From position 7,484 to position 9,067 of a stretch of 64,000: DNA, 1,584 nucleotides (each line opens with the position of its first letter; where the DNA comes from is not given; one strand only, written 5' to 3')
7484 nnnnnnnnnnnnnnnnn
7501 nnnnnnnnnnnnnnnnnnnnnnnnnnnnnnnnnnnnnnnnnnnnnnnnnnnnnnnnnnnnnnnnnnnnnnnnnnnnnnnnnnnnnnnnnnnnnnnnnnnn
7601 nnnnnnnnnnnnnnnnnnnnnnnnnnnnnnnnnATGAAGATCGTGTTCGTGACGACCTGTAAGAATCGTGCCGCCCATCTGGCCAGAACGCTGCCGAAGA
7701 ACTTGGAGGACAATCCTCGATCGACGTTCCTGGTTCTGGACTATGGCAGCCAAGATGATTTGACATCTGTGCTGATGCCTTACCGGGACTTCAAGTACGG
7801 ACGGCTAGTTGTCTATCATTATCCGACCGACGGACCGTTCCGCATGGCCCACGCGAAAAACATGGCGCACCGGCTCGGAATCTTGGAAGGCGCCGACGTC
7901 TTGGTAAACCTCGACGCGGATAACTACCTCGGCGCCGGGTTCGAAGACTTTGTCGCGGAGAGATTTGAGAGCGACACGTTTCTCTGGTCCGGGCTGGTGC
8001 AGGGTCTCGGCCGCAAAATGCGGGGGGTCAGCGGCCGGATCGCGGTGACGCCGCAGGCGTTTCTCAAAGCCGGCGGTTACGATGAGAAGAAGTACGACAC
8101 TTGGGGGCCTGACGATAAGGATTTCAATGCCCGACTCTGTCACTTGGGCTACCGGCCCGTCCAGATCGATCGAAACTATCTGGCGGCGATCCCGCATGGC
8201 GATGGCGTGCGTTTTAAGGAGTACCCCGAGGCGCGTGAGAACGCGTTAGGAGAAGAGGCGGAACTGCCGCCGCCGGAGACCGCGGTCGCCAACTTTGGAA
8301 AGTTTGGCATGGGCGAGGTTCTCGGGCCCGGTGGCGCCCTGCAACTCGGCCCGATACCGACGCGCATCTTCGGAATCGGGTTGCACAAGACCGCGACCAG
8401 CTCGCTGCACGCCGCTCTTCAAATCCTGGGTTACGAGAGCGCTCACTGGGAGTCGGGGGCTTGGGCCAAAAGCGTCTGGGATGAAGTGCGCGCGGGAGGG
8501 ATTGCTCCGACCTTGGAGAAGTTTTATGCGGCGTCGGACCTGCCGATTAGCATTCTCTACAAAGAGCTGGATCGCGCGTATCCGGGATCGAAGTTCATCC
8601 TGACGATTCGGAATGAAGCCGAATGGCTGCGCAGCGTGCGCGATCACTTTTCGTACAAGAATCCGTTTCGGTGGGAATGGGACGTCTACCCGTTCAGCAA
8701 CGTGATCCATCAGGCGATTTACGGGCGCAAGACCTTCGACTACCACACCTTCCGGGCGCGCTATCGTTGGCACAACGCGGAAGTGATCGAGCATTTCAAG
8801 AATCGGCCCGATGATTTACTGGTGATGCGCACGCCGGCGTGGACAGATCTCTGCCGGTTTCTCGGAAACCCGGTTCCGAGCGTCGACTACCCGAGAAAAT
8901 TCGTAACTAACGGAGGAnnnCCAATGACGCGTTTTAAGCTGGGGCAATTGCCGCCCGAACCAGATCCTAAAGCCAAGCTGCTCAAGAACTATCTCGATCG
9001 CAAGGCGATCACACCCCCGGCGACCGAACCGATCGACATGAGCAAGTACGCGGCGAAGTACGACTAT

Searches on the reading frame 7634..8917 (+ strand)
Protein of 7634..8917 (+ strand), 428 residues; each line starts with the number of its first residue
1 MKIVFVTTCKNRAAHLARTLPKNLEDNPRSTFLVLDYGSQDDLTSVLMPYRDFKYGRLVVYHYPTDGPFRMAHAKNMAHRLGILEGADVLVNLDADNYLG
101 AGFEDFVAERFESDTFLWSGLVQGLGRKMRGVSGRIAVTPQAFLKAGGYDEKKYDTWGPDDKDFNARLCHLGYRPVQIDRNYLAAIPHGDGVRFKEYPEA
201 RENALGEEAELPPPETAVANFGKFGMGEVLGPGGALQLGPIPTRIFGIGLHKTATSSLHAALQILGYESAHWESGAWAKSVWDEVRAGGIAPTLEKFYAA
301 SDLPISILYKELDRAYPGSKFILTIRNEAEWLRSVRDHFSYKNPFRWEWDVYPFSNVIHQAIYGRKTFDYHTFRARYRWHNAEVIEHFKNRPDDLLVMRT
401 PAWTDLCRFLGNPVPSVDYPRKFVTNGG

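Call 4: search_protein_families(library=pfam, proteins=[window:7634-8917:+], max_evalue=1)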
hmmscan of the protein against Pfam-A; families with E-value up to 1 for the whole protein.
window:7634-8917:+ (428 aa): 4 families
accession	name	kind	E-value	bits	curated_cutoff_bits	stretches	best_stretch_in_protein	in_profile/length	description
PF17784.7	Sulfotransfer_4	-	1.5e-32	113.6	22.8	1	244-422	1-209/215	Sulfotransferase domain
PF02709.20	Glyco_transf_7C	-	4e-05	23.6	23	1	133-174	21-61/78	N-terminal domain of galactosyltransferase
PF10111.15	Glyco_tranf_2_2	-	0.0028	17.6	27.3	0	28-99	28-94/276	Glycosyltransferase like family 2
PF13469.12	Sulfotransfer_3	-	0.13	12.9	27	1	310-346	116-154/216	Sulfotransferase family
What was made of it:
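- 8360..8917 (+): C-terminal S. mansoni-type sulfotransferase domain (aa 243-428). PF17784 at E 1.5e-32 (call 4).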

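Call 5: search_protein_families(library=phrogs, proteins=[window:7634-8917:+], max_evalue=0.01)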
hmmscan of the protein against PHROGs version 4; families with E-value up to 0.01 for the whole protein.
window:7634-8917:+ (428 aa): 1 family
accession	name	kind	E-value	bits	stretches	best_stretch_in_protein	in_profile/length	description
phrog_26327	-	unknown function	0.001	19.3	1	127-170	171-213/331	-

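Call 6: search_solved_structures(query=window:7634-8917:+, max_evalue=1, show_alignments=3)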
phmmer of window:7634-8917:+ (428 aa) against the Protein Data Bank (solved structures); distinct sequences matched with E-value up to 1: 11.
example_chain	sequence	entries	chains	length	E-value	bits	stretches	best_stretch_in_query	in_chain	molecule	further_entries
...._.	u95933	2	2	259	8.5e-09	37.9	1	293-420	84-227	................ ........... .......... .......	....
4mua_A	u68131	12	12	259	8.8e-09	37.8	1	293-420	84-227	Sulfotransferase | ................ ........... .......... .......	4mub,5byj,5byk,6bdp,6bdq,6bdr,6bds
6b4z_A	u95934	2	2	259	1e-08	37.6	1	293-420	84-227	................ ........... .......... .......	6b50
6b53_A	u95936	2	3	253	2e-08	36.6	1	287-373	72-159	Sulfotransferase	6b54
5tiv_A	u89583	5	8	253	2.4e-08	36.4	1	287-357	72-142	Sulfotransferase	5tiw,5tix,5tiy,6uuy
6b51_A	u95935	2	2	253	2.7e-08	36.2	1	287-357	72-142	Sulfotransferase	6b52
8y9p_A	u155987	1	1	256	3.2e-08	36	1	244-335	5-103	SgdX2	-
9kf1_A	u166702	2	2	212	7e-07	31.5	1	244-416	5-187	Sulfotransferase family protein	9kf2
5tiz_A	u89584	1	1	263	2.3e-05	26.5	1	291-337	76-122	Sulfotransferase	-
3vcy_A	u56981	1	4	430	0.11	14.5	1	88-158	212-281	UDP-N-acetylglucosamine 1-carboxyvinyltransferase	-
9fu4_B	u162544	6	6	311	0.98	11.3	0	346-415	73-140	CO-methylating acetyl-CoA synthase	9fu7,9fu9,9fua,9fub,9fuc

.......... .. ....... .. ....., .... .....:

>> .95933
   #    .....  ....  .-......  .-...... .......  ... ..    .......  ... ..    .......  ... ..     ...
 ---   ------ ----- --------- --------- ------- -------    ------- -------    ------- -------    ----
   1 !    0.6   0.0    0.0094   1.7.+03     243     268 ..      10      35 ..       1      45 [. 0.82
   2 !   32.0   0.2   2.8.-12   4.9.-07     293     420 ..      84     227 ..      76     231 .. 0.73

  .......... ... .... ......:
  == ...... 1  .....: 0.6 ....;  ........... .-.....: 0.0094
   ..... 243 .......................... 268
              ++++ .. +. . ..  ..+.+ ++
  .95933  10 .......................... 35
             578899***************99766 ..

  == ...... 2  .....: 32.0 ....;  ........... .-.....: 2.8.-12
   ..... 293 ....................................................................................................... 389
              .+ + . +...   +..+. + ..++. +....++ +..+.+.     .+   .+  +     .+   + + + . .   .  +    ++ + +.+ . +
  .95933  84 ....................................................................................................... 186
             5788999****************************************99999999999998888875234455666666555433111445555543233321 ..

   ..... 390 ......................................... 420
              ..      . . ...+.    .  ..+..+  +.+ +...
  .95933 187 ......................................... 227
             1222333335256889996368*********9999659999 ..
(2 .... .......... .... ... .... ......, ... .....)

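Call 7: find_homologous_proteins(query=window:7634-8917:+, max_evalue=0.001)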
Query window:7634-8917:+ (428 aa): 1504 proteins with E <= 0.001 among 8000 candidates; the best 120 are listed.
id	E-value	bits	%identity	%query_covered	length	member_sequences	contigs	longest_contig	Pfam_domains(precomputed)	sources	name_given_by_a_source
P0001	0.0e+0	1016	100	100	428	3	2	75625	PF17784.8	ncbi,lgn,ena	-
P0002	2.3e-214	730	73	100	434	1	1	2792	PF10111.15,PF17784.8,PF02709.21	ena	-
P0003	1.7e-209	714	72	100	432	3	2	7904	PF10111.15,PF17784.8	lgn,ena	-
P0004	4.0e-209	713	72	99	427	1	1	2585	PF17784.8,PF02709.21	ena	-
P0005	3.4e-207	707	71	100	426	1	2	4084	PF17784.8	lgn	-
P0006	1.9e-204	698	70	99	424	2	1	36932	PF17784.8,PF02709.21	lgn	-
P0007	6.8e-204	696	70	100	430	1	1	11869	PF10111.15,PF17784.8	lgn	-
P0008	6.2e-202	689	69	100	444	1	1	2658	PF17784.8,PF02709.21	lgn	-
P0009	6.6e-198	676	67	99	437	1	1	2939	PF17784.8,PF02709.21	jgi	jgi:hypothetical protein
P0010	1.2e-197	675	68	99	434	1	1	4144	PF17784.8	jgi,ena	jgi:hypothetical protein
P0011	7.4e-194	663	63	99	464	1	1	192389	PF17784.8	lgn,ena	-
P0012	1.6e-193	662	66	99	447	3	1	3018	PF17784.8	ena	-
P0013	1.4e-190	652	68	100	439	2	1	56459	PF17784.8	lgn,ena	-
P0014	1.6e-189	648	69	96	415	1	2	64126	PF17784.8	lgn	-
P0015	4.2e-188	644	65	99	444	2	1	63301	PF17784.8,PF02709.21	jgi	jgi:Sulfotransferase domain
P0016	7.8e-184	630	65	100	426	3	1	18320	PF10111.15,PF17784.8,PF02709.21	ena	-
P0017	5.2e-182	624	65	98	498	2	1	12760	PF17784.8,PF02709.21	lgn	-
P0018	3.0e-180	618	63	100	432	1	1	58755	PF17784.8,PF02709.21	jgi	jgi:sulfotransferase family protein/glycosyl transferase family 7 (putative galactosyltransferase)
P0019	3.8e-180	618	63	99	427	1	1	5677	PF17784.8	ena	-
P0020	6.5e-177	607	62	99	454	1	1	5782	PF17784.8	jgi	jgi:hypothetical protein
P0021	3.1e-175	601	67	92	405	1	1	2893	PF10111.15,PF17784.8,PF02709.21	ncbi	-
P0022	3.6e-175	601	61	99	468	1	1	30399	PF17784.8,PF02709.21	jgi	jgi:Sulfotransferase domain/N-terminal domain of galactosyltransferase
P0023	1.7e-174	599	62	99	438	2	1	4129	PF13469.13,PF17784.8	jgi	jgi:hypothetical protein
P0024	8.0e-173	593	62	100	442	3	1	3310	PF10111.15,PF17784.8,PF02709.21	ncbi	-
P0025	1.7e-172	592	62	99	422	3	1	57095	PF13469.13,PF10111.15,PF17784.8,PF02709.21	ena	-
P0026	7.9e-172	590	60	98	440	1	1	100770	PF17784.8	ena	-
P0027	1.7e-170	586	61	99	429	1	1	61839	PF17784.8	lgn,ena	-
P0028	6.0e-170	584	61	99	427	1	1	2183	PF17784.8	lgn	-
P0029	2.2e-167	576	59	99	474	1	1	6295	PF17784.8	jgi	jgi:hypothetical protein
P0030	5.0e-166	571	60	98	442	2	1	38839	PF10111.15,PF17784.8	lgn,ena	-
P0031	1.4e-165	570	60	99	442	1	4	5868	PF10111.15,PF17784.8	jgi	jgi:hypothetical protein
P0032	2.2e-165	569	60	99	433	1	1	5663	PF10111.15,PF17784.8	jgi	jgi:hypothetical protein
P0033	2.3e-165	569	61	99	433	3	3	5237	PF17784.8,PF02709.21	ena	-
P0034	1.0e-164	567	59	98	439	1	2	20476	PF17784.8,PF02709.21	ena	-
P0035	7.6e-164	564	58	99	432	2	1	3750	PF10111.15,PF17784.8,PF02709.21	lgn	-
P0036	2.2e-163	562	58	99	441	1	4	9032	PF17784.8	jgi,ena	jgi:hypothetical protein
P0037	9.6e-162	557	59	99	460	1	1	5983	PF17784.8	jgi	jgi:hypothetical protein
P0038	1.9e-161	556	57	99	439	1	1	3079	PF17784.8,PF02709.21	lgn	-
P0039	1.7e-160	553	58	99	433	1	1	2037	PF17784.8,PF02709.21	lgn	-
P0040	2.9e-158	545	59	99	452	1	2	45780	PF10111.15,PF17784.8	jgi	jgi:hypothetical protein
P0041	5.0e-158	545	59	98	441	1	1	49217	PF17784.8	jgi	jgi:hypothetical protein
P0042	1.2e-157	543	58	100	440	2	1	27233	PF10111.15,PF17784.8,PF02709.21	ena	-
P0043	1.6e-157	543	56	99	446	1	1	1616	PF17784.8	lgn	-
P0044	1.3e-155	537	57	98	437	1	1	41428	PF17784.8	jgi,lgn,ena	-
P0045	2.1e-155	536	56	99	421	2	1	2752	PF17784.8,PF02709.21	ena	-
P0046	2.1e-155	536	57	99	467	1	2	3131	PF17784.8,PF02709.21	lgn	-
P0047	2.8e-154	532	57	99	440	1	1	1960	PF17784.8,PF02709.21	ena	-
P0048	2.0e-153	530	57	99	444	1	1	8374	PF17784.8,PF02709.21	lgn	-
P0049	2.2e-153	529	57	99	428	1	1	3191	PF17784.8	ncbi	ncbi:MAG: sulfotransferase family protein [Candidatus Binataceae bacterium]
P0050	4.1e-153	528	56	99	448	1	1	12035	PF17784.8,PF02709.21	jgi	jgi:Sulfotransferase domain/N-terminal domain of galactosyltransferase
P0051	6.9e-153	528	56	99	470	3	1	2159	PF17784.8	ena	-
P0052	1.2e-152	527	56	100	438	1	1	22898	PF13469.13,PF17784.8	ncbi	ncbi:MAG: sulfotransferase [Mycobacteriales bacterium]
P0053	1.3e-152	527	57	99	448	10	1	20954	PF10111.15,PF17784.8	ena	-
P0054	5.8e-152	525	56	98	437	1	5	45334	PF17784.8,PF02709.21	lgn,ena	-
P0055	7.2e-152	524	55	98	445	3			PF10111.15,PF17784.8,PF02709.21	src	-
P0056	7.9e-152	524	55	99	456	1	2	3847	PF10111.15,PF17784.8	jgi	jgi:hypothetical protein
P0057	8.8e-152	524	56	99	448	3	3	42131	PF13469.13,PF10111.15,PF17784.8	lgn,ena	-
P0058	1.3e-151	524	57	99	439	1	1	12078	PF17784.8,PF02709.21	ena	-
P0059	1.7e-151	523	56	99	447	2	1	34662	PF10111.15,PF17784.8,PF02709.21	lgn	-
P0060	7.4e-151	521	56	100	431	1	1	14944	PF10111.15,PF17784.8,PF02709.21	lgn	-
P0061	2.3e-150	519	54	99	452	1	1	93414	PF10111.15,PF17784.8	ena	-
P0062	2.3e-150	519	55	100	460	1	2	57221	PF17784.8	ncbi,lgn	-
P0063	2.3e-150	519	54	99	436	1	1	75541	PF13469.13,PF17784.8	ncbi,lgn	-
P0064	3.5e-150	519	55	99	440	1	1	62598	PF17784.8,PF02709.21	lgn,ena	-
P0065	3.7e-150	519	55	99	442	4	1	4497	PF17784.8,PF02709.21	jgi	jgi:hypothetical protein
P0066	4.7e-150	518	55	99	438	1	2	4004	PF17784.8,PF02709.21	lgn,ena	-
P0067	1.0e-149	517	55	99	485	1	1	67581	PF13469.13,PF10111.15,PF17784.8,PF02709.21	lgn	-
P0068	1.1e-149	517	54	99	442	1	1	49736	PF17784.8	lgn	-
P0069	1.6e-149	517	56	99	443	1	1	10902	PF10111.15,PF17784.8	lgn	-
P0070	1.8e-149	516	58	99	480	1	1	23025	PF10111.15,PF17784.8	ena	-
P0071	5.0e-149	515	54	99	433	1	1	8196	PF17784.8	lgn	-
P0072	5.9e-149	515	56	98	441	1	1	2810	PF17784.8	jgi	jgi:hypothetical protein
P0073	8.1e-149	514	55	99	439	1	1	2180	PF17784.8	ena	-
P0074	8.9e-149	514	55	100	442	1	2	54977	PF17784.8,PF02709.21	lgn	-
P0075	1.1e-148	514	54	99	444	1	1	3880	PF17784.8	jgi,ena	-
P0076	1.5e-148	513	56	99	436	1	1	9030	PF17784.8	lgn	-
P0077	4.0e-148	512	54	100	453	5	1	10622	PF13469.13,PF17784.8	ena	-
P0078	4.1e-148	512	54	99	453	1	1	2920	PF17784.8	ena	-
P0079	4.1e-148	512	54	99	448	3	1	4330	PF17784.8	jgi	jgi:hypothetical protein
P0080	4.6e-148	512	55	99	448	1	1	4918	PF10111.15,PF17784.8,PF02709.21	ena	-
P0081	6.8e-148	511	56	98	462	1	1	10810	PF10111.15,PF17784.8,PF02709.21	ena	-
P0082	7.4e-148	511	54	98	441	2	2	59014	PF00535.33,PF17784.8,PF02709.21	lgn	-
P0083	7.6e-148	511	56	99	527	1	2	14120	PF10111.15,PF17784.8,PF02709.21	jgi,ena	jgi:hypothetical protein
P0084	8.4e-148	511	54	99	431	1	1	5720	PF17784.8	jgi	jgi:hypothetical protein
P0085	8.9e-148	511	56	99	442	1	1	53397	PF10111.15,PF17784.8,PF02709.21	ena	-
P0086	9.5e-148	511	55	99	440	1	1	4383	PF17784.8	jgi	jgi:hypothetical protein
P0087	9.9e-148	511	53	100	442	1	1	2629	PF10111.15,PF17784.8,PF02709.21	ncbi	-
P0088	1.0e-147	511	56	100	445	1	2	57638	PF10111.15,PF17784.8,PF02709.21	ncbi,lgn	-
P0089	1.2e-147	510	55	99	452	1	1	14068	PF17784.8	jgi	jgi:Sulfotransferase domain/N-terminal domain of galactosyltransferase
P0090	1.7e-147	510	56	99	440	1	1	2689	PF10111.15,PF17784.8,PF02709.21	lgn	-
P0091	2.0e-147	510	54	99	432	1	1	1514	PF17784.8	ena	-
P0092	2.1e-147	510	54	99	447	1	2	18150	PF17784.8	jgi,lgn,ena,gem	-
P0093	2.7e-147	509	54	100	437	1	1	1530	PF17784.8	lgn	-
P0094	3.4e-147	509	54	99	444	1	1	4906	PF10111.15,PF17784.8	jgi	jgi:hypothetical protein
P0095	4.0e-147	509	55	99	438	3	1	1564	PF17784.8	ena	-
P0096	6.6e-147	508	53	99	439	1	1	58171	PF17784.8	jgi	jgi:hypothetical protein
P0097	7.5e-147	508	55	99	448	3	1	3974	PF10111.15,PF17784.8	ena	-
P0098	8.9e-147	508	56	100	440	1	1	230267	PF17784.8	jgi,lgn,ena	-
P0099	1.0e-146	507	53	100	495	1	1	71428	PF10111.15,PF17784.8,PF02709.21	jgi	jgi:Sulfotransferase domain/N-terminal domain of galactosyltransferase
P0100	1.2e-146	507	55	100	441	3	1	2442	PF10111.15,PF17784.8,PF02709.21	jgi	jgi:Sulfotransferase domain/N-terminal domain of galactosyltransferase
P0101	1.2e-146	507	55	98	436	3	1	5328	PF10111.15,PF17784.8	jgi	jgi:hypothetical protein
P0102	1.5e-146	507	54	99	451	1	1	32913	PF17784.8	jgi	jgi:Sulfotransferase domain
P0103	1.6e-146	507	55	98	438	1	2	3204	PF17784.8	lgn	-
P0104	1.6e-146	507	55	99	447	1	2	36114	PF17784.8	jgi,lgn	jgi:hypothetical protein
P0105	1.7e-146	507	59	87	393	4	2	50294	PF17784.8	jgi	jgi:hypothetical protein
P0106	2.1e-146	506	54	99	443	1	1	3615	PF10111.15,PF17784.8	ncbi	-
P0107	2.2e-146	506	56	98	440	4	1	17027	PF17784.8,PF02709.21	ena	-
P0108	2.9e-146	506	55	100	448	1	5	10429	PF17784.8,PF02709.21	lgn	-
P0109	3.1e-146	506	54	99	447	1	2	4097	PF10111.15,PF17784.8,PF02709.21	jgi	jgi:hypothetical protein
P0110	4.2e-146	505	54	99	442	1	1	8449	PF17784.8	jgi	jgi:hypothetical protein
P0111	4.4e-146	505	53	100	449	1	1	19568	PF13469.13,PF17784.8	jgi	jgi:hypothetical protein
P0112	4.6e-146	505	55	99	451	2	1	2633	PF17784.8,PF02709.21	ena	-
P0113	4.9e-146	505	54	99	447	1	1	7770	PF17784.8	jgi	jgi:hypothetical protein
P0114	5.4e-146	505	55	99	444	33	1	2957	PF10111.15,PF17784.8,PF02709.21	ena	-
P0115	8.3e-146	504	54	99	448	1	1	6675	PF10111.15,PF17784.8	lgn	-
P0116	8.5e-146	504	55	99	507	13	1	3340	PF17784.8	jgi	jgi:hypothetical protein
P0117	8.6e-146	504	55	99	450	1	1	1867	PF13469.13,PF10111.15,PF17784.8,PF02709.21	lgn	-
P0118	1.0e-145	504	54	99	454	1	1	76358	PF10111.15,PF17784.8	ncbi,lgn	-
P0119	1.0e-145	504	53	100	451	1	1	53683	PF10111.15,PF17784.8,PF02709.21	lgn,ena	-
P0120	1.1e-145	504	54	99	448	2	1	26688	PF10111.15,PF17784.8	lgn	-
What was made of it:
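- Family size and architecture: 1,504 hits, with the best 120 all near-full-length fusions (call 7). Some homologues are labelled with bacterial MAG names (call 7). The fusion architecture is conserved in all of the best 120 hits (call 7).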

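Call 8: search_dna_similar(query=window:7634-8917:+, collection=phages, mode=protein, max_evalue=0.001, max_rows=30)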
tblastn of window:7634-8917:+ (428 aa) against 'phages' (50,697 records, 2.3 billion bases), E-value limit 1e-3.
Records with a match: 1; places in all: 1; records where one place covers at least 80% of the query: 0.
Best place of each record, by identity: <60% 1.
By first word of the organism name: Bacteriophage 1.
By host as written in the record: - 1.
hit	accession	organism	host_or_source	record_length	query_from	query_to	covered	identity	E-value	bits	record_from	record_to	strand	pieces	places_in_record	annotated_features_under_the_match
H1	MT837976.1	Bacteriophage sp.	human fecal samples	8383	2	288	67%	30.3%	3e-20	99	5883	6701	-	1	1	record has no annotation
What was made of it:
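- Deposited phage records hold none (call 8).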

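Call 11: find_encoding_contigs(protein=P0001, flank=10000, max_places=4)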
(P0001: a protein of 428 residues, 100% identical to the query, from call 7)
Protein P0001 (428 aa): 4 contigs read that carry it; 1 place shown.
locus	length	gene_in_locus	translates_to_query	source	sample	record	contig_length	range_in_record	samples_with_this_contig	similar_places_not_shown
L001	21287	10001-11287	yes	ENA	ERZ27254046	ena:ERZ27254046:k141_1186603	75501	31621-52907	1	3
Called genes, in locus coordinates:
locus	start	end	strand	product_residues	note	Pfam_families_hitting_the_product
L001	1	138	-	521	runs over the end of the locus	PF00004:AAA (weak)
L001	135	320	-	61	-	-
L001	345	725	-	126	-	-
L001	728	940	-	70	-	-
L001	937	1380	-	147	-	PF00805:Pentapeptide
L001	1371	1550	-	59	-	-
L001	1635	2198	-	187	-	-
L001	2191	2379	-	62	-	-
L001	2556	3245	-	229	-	-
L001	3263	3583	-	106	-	-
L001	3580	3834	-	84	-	-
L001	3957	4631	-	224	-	-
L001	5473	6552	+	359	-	-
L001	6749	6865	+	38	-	-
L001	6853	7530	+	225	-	-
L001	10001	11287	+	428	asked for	PF17784:Sulfotransfer_4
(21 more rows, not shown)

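Call 12: find_encoding_contigs(protein=P0018, flank=10000, max_places=2)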
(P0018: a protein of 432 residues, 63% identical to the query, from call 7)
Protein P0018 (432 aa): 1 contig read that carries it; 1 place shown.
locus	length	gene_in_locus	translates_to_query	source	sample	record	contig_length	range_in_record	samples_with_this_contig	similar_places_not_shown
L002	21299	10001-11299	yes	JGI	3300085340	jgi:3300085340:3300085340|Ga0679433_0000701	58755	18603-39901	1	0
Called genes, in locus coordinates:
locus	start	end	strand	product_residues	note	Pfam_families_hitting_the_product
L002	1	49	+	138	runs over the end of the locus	-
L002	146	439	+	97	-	-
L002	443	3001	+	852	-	PF13385:Laminin_G_3 (weak)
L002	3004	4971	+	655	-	-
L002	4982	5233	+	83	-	-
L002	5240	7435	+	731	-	-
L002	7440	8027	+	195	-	-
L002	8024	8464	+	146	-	-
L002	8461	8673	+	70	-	-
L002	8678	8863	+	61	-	-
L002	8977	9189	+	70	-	-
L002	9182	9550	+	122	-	-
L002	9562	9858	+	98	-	-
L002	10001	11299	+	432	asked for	PF02709:Glyco_transf_7C (weak), PF17784:Sulfotransfer_4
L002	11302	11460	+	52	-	-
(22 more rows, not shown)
